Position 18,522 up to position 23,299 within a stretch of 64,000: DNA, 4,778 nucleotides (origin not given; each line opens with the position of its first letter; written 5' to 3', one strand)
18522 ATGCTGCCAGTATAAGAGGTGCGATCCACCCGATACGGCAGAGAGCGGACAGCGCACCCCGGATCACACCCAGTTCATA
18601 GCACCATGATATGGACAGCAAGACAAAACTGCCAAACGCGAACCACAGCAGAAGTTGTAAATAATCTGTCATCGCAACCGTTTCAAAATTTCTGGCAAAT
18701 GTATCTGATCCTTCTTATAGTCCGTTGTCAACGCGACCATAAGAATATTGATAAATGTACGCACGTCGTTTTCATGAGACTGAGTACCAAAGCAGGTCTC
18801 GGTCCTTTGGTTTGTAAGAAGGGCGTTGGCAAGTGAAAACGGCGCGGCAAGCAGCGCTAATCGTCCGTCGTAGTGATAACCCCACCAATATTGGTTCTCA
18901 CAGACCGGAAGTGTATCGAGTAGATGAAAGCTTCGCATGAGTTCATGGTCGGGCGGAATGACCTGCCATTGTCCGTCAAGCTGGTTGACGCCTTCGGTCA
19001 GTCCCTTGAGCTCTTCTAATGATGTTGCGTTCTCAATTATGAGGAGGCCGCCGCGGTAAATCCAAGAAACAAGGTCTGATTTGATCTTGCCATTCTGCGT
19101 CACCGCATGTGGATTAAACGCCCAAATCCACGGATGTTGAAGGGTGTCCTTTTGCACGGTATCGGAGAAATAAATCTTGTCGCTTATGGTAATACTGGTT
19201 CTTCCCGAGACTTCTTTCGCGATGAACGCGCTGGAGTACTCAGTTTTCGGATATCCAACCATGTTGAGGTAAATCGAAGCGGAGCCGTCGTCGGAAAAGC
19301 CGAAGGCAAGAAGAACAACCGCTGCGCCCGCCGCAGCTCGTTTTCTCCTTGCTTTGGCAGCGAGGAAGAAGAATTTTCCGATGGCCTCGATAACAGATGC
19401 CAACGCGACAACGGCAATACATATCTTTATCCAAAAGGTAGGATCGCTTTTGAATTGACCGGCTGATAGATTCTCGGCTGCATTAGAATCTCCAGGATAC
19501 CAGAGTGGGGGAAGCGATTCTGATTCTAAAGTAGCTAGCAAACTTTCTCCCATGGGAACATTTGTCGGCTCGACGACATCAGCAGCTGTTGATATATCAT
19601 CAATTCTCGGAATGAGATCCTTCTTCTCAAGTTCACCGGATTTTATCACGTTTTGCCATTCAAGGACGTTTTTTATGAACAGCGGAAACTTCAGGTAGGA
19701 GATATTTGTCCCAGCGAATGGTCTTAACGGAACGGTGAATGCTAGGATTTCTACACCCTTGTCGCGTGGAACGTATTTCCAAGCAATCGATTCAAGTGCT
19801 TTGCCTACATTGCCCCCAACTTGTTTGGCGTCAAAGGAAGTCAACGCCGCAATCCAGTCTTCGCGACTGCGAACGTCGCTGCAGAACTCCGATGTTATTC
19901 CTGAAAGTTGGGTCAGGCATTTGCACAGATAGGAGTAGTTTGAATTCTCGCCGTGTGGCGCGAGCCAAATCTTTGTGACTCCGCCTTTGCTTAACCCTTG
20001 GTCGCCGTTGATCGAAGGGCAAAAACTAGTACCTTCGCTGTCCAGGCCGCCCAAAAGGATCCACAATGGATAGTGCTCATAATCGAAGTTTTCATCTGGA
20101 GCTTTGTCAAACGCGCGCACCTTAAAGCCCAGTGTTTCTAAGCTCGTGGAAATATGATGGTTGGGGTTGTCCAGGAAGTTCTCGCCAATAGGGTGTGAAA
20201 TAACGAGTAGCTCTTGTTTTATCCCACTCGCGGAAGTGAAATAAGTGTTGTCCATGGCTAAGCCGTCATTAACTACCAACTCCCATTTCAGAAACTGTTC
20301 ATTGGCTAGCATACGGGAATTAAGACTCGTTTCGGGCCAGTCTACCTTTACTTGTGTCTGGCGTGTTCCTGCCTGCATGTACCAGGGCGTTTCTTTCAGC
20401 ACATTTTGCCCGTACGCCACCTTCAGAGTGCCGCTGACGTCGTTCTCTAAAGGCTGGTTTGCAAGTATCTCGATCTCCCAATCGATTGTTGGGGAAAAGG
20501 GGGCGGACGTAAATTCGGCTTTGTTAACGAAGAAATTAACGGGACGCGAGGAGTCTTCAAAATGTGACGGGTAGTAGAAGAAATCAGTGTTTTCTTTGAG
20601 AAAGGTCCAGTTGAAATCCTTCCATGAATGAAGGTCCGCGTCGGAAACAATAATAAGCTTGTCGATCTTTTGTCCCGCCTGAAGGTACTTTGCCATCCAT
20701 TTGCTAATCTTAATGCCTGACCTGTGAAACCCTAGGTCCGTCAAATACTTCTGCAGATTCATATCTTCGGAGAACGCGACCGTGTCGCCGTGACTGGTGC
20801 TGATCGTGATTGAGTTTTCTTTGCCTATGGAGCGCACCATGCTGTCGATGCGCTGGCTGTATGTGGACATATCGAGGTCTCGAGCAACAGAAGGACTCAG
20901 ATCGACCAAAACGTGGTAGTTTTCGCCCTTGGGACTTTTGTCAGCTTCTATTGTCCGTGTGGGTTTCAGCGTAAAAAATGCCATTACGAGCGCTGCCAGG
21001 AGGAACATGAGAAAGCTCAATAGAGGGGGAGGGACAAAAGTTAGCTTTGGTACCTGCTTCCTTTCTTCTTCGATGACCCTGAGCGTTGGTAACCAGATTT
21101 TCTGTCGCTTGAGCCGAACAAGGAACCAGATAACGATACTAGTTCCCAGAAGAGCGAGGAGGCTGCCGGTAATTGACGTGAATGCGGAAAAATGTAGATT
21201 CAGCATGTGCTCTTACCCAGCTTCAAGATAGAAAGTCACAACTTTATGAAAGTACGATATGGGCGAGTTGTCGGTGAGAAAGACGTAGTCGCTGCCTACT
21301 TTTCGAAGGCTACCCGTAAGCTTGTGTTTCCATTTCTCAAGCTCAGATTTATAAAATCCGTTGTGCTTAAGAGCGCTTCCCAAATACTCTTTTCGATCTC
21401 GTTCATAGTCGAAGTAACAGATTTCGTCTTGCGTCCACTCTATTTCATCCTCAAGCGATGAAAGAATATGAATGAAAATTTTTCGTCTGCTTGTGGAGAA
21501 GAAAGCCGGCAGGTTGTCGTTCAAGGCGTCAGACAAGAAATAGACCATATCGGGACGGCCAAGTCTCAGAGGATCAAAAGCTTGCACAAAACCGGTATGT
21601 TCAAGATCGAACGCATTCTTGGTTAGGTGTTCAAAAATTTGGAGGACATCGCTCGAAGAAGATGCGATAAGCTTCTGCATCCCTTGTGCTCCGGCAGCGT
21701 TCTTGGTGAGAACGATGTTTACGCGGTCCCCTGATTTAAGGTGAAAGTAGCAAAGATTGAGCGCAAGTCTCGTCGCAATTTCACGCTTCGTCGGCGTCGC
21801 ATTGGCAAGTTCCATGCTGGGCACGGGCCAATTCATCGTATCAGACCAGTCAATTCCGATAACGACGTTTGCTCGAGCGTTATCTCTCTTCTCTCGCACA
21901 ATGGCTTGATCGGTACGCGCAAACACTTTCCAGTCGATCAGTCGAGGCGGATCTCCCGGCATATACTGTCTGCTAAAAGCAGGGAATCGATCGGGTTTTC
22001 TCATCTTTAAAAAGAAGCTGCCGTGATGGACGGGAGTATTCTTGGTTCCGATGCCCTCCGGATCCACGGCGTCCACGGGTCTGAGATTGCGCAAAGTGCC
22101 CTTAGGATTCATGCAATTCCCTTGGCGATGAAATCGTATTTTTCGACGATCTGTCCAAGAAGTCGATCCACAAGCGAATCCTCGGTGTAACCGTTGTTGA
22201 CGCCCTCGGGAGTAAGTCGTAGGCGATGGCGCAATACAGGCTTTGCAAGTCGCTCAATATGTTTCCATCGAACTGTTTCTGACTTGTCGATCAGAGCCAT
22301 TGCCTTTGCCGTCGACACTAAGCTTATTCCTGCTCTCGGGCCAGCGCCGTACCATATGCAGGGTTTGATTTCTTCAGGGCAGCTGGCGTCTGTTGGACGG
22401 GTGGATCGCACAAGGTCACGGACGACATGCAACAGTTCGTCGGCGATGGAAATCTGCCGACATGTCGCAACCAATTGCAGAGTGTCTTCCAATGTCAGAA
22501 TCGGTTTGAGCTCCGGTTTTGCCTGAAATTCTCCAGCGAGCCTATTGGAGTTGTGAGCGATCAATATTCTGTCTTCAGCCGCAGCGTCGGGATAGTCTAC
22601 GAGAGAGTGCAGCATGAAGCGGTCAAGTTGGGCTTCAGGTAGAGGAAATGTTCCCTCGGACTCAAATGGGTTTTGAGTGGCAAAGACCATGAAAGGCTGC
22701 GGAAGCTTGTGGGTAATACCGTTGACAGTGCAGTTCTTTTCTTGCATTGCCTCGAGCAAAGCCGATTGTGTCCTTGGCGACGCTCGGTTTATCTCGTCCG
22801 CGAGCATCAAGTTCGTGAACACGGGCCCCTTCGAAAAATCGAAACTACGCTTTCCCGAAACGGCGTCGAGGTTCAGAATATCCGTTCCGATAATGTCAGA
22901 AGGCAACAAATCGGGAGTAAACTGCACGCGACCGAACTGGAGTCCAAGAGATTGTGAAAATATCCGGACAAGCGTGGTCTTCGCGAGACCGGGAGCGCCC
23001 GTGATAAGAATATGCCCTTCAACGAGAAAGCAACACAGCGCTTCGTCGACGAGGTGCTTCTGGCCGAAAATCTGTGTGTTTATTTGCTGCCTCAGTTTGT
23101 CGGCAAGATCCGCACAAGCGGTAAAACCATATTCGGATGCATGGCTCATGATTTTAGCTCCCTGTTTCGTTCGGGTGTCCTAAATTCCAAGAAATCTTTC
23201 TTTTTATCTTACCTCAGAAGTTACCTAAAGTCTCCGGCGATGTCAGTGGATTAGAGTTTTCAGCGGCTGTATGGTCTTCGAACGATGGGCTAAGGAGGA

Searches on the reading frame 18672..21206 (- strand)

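Call 88: search_protein_families(library=pfam, proteins=[window:18672-21206:-], max_evalue=0.00001)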
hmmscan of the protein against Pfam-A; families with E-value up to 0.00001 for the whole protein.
window:18672-21206:- (845 aa): 1 family
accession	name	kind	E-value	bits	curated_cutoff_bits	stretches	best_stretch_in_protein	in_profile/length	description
PF13709.12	DUF4159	-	1.9e-08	34.5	25.9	1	663-826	24-202/202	Domain of unknown function (DUF4159)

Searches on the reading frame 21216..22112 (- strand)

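Call 88: search_protein_families(library=pfam, proteins=[window:21216-22112:-], max_evalue=0.00001)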
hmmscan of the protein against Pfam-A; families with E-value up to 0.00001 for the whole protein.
window:21216-22112:- (299 aa): 1 family
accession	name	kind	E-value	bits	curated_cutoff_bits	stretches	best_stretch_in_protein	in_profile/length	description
PF01882.25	DUF58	-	3.8e-17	62.6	23.4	1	47-199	2-146/216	Protein of unknown function DUF58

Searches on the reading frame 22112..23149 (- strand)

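Call 88: search_protein_families(library=pfam, proteins=[window:22112-23149:-], max_evalue=0.00001)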
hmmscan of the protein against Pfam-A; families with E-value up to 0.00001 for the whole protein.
window:22112-23149:- (346 aa): 4 families
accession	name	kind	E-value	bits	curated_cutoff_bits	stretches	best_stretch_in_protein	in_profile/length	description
PF07726.17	AAA_3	-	3.5e-60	202.1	27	1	46-180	1-131/131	ATPase family associated with various cellular activities (AAA)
PF17863.7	AAA_lid_2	-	9.3e-15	54.6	22.7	1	262-329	6-73/74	AAA lid domain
PF07728.20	AAA_5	-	8.3e-11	42.5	22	1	46-178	1-139/139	AAA domain (dynein-related subfamily)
PF20030.5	bpMoxR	-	1.6e-10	40.8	27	1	19-198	6-180/205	MoxR domain in the MoxR-vWA-beta-propeller ternary systems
